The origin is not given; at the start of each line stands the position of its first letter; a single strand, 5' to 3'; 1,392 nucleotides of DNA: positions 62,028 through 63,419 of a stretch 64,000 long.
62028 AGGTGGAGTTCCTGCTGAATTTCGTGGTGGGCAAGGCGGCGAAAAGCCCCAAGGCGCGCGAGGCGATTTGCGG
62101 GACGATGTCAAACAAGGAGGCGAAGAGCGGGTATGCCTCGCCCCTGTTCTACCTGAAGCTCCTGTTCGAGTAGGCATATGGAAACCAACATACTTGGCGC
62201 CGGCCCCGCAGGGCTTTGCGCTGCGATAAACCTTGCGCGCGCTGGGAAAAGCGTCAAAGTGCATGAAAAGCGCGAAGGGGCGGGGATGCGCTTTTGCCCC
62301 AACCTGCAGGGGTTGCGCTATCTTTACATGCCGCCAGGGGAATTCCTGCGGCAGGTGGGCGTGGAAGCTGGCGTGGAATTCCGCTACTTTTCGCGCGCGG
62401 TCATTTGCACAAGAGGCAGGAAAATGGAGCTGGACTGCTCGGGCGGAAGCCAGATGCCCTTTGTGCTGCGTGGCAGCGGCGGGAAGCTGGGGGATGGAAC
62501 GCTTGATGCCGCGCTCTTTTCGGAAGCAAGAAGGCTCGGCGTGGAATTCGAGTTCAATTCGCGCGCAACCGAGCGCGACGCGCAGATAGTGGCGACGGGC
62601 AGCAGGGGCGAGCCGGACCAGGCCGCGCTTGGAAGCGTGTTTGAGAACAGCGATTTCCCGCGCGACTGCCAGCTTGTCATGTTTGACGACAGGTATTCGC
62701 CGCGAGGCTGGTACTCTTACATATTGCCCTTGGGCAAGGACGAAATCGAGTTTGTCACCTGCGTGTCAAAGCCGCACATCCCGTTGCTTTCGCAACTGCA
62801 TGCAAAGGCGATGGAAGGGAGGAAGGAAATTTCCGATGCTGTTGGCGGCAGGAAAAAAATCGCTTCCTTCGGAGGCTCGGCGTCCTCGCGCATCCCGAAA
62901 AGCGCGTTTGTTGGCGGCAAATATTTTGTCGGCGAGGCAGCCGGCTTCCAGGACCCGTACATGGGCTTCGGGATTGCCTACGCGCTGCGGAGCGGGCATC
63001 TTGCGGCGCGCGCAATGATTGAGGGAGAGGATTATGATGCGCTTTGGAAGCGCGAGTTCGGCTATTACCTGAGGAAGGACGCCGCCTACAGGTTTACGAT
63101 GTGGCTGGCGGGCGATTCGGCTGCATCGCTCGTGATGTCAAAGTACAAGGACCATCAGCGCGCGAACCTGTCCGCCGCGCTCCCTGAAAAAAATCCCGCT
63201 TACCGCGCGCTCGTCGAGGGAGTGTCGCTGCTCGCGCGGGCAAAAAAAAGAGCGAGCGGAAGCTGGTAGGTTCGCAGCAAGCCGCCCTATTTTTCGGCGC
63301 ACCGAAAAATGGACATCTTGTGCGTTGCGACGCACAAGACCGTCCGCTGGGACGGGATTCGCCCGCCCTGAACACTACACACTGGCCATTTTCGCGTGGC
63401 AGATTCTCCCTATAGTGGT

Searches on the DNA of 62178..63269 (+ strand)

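Call 87: search_rna_families(source=L075, start=5400, end=9000, threshold=evalue, max_evalue=1, show_alignments=1)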
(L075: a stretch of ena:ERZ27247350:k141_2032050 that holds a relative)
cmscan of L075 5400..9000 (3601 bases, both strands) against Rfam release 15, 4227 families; matches with E-value up to 1: 2.
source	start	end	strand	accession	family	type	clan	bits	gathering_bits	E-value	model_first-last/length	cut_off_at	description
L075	5427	5542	-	RF02869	ncS025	Gene; sRNA;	-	31.3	46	0.0073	1-85/85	no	Burkholderia sRNA 25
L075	5644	5731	-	RF01849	alpha_tmRNA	Gene;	CL00001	17.3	50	0.023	1-355/355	no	Alphaproteobacteria transfer-messenger RNA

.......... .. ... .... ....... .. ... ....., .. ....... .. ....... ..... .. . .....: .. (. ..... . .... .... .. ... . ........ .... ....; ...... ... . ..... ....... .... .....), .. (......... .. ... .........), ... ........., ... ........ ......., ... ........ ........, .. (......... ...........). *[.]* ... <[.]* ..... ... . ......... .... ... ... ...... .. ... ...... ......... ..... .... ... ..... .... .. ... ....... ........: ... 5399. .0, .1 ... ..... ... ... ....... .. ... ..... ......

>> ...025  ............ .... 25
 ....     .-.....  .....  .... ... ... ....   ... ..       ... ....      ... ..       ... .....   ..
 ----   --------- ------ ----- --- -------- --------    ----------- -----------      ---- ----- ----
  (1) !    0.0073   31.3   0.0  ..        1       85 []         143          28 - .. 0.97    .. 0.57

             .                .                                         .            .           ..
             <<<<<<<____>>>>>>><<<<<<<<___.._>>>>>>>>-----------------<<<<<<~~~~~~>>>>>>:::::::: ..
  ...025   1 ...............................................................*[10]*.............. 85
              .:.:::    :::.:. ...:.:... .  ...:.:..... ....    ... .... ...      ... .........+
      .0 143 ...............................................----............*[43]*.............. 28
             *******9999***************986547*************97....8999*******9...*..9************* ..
